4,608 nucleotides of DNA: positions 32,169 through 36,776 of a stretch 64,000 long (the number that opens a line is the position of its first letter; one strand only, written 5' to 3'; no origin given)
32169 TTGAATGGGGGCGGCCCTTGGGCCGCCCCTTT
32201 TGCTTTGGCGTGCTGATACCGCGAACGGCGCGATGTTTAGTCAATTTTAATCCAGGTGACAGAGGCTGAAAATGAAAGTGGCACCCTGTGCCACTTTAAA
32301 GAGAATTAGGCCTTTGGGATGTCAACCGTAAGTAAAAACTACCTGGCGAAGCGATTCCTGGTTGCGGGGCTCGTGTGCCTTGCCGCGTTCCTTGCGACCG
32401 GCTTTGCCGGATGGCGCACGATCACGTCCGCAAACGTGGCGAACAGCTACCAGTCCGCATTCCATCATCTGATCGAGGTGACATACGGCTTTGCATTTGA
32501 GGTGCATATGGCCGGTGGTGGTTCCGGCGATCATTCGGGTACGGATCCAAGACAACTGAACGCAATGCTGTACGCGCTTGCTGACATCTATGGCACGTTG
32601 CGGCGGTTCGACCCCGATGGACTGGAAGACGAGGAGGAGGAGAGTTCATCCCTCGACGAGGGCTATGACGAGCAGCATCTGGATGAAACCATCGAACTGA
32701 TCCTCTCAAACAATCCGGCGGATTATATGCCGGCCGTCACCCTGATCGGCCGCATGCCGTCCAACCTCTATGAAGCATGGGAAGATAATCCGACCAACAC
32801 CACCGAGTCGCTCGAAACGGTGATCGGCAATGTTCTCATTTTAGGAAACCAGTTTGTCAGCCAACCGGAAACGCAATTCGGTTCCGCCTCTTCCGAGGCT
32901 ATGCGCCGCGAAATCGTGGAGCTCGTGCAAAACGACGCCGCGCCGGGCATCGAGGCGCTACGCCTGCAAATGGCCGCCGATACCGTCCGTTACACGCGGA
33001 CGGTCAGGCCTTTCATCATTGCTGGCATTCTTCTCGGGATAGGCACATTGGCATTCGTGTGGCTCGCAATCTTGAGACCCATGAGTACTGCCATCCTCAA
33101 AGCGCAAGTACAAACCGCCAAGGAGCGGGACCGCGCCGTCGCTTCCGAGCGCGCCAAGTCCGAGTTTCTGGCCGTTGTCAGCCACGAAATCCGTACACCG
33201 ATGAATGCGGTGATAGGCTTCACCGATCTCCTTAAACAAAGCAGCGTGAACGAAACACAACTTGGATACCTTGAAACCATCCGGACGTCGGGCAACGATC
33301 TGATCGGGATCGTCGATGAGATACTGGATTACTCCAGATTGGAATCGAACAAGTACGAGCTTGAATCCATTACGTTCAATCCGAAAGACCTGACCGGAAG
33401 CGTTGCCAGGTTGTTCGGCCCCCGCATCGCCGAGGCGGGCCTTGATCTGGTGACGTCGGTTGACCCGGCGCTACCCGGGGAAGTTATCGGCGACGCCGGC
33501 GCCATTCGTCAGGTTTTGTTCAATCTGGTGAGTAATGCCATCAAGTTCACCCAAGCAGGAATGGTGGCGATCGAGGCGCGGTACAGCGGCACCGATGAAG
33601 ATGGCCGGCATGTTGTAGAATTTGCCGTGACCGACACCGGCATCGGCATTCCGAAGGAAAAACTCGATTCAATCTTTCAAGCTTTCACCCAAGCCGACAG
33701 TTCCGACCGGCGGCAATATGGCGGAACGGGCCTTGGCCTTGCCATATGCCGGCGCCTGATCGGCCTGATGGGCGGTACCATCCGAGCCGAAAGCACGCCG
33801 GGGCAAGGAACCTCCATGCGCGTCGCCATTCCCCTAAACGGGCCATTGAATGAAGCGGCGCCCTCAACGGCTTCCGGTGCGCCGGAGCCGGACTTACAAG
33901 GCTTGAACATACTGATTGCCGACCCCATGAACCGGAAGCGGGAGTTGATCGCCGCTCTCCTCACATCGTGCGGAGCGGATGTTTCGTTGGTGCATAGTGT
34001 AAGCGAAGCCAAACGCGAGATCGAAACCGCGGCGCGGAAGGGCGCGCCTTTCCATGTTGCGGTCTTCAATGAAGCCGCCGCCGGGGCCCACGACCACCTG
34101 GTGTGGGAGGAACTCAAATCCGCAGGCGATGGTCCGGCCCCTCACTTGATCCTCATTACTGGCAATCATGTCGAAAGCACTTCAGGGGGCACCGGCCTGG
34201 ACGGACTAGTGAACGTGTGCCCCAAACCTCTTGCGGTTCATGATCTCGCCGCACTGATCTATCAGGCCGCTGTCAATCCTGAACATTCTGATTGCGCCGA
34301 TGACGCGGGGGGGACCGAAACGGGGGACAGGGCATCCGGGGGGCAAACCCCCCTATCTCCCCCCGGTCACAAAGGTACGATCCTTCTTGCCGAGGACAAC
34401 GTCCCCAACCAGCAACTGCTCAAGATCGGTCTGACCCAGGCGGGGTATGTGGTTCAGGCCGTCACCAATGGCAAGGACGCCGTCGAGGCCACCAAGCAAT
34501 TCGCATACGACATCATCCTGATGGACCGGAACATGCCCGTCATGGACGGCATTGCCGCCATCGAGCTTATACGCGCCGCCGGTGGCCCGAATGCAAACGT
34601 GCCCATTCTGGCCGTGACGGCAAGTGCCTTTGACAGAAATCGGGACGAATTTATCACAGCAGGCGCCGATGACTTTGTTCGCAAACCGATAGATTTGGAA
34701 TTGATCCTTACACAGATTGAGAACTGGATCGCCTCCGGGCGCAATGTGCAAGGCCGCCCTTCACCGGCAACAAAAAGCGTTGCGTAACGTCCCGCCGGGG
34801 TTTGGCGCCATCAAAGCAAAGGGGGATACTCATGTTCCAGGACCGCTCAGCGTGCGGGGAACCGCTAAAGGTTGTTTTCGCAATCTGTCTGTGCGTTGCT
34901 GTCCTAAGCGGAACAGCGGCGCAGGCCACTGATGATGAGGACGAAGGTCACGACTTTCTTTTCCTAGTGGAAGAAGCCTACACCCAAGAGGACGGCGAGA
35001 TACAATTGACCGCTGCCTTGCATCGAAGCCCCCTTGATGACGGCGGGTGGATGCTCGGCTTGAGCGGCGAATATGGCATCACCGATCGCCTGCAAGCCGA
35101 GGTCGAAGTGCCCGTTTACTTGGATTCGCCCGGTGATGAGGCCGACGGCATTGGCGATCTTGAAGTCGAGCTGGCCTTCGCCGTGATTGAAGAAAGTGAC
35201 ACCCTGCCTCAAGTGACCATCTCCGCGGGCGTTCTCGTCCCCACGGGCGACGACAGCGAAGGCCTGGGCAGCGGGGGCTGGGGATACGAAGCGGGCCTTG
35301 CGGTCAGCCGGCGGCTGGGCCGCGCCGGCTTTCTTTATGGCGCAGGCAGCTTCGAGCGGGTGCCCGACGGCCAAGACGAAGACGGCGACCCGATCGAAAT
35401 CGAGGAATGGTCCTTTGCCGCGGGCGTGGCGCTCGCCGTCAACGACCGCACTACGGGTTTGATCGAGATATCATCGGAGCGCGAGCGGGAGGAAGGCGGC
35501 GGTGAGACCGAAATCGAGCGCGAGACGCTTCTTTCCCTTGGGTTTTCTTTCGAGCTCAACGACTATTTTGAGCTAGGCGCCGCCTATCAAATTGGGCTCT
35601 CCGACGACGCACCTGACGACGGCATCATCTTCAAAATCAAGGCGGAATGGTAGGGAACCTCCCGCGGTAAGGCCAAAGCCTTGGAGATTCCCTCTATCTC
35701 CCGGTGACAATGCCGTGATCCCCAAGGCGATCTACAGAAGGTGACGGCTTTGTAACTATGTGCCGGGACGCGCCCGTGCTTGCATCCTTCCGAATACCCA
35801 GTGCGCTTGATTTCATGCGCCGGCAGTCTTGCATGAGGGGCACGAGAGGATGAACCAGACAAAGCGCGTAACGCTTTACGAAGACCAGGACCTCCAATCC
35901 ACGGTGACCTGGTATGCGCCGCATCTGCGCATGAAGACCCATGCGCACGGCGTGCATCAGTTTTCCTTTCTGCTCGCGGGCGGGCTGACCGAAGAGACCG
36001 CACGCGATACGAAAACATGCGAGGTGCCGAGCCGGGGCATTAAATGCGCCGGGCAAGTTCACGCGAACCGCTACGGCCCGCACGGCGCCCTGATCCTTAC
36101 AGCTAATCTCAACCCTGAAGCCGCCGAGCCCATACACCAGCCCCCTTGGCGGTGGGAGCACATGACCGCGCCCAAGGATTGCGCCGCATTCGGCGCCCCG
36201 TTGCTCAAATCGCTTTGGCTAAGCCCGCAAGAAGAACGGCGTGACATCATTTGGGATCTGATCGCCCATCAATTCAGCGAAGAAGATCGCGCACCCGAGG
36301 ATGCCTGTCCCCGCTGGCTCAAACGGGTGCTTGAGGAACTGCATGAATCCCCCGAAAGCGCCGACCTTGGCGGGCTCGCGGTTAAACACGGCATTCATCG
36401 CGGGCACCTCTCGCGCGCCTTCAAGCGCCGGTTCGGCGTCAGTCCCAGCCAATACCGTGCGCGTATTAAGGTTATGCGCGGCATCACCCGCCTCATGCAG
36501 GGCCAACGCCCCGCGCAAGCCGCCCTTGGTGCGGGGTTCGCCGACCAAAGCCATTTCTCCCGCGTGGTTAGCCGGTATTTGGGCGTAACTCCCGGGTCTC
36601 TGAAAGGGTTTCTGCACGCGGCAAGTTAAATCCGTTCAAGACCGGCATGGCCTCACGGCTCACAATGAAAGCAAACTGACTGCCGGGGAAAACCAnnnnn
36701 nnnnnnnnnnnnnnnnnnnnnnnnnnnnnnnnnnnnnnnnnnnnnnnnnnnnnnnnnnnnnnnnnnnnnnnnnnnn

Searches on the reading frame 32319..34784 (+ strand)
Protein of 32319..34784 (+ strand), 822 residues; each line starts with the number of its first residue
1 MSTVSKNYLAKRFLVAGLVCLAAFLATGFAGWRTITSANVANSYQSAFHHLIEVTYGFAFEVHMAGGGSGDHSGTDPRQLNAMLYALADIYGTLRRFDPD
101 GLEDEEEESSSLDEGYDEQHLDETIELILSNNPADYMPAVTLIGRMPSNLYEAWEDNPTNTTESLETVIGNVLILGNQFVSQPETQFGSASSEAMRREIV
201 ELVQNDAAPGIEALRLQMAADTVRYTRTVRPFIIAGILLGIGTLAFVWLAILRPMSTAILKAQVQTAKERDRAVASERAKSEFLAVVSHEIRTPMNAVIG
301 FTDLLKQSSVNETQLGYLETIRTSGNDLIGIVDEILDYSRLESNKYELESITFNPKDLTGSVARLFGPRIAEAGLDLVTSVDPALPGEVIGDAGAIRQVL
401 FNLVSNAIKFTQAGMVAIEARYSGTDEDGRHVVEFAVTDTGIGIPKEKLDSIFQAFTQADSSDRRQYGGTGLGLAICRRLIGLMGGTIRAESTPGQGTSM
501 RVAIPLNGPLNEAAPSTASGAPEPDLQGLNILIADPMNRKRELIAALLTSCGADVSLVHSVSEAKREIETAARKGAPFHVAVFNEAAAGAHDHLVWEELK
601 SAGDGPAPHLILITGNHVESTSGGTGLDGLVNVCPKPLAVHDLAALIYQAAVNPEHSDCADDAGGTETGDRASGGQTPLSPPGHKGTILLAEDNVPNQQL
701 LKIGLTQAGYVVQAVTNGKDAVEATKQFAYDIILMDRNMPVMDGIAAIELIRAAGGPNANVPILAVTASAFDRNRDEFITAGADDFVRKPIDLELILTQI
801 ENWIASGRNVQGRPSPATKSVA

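Call 6: search_protein_families(library=pfam, proteins=[window:32319-34784:+], max_evalue=1)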
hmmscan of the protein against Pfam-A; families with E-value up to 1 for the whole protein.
window:32319-34784:+ (822 aa): 6 families
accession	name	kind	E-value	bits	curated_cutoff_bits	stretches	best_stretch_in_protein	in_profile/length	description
PF02518.31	HATPase_c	-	1.2e-30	106.7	26.4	1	391-507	1-110/111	Histidine kinase-, DNA gyrase B-, and HSP90-like ATPase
PF00072.30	Response_reg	-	2.5e-25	89.2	30.2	1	688-800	1-110/111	Response regulator receiver domain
PF00512.31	HisKA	-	4.2e-19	68.8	26.9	1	279-343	1-65/66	His Kinase A (phospho-acceptor) domain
PF13589.12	HATPase_c_3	-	0.00023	21.7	25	1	398-475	5-78/137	Histidine kinase-, DNA gyrase B-, and HSP90-like ATPase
PF23198.2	PDE8A_N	-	0.0078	16.6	29.6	1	706-780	31-105/147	PDE8A-like, N-terminal domain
PF08056.16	Trp_leader2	-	0.14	12.5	27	1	19-44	15-40/41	Tryptophan operon leader peptide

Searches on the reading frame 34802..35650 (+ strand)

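Call 6: search_protein_families(library=pfam, proteins=[window:34802-35650:+], max_evalue=1)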
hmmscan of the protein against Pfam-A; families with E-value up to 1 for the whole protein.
window:34802-35650:+ (283 aa): 2 families
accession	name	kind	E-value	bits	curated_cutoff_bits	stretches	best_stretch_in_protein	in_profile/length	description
PF13557.12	Phenol_MetA_deg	-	4.4e-06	27.4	22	1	95-272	47-231/242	Putative MetA-pathway of phenol degradation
PF13505.12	OMP_b-brl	-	0.0028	18.3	28.7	2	67-218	22-145/175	Outer membrane protein beta-barrel domain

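Call 7: search_protein_families(library=ncbifam, proteins=[window:34802-35650:+], max_evalue=1)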
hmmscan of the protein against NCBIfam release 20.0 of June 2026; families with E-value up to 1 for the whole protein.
window:34802-35650:+ (283 aa): 1 family
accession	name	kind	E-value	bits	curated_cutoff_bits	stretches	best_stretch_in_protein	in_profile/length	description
NF058560.1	FblAmlydTptrFapF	equivalog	3.7e-06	26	700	1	116-155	216-255/420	fibril amyloid transporter FapF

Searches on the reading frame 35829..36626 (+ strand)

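Call 45: search_protein_families(library=pfam, proteins=[window:35829-36626:+], max_evalue=0.00001)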
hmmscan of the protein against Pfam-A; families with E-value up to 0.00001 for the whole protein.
window:35829-36626:+ (266 aa): 2 families
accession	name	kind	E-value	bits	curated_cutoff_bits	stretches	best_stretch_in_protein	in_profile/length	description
PF12833.13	HTH_18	-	2.3e-16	60.3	33.6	1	183-257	1-76/80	Helix-turn-helix domain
PF00165.29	HTH_AraC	-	2.1e-14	53.6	26.6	1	188-210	19-41/42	Bacterial regulatory helix-turn-helix proteins, AraC family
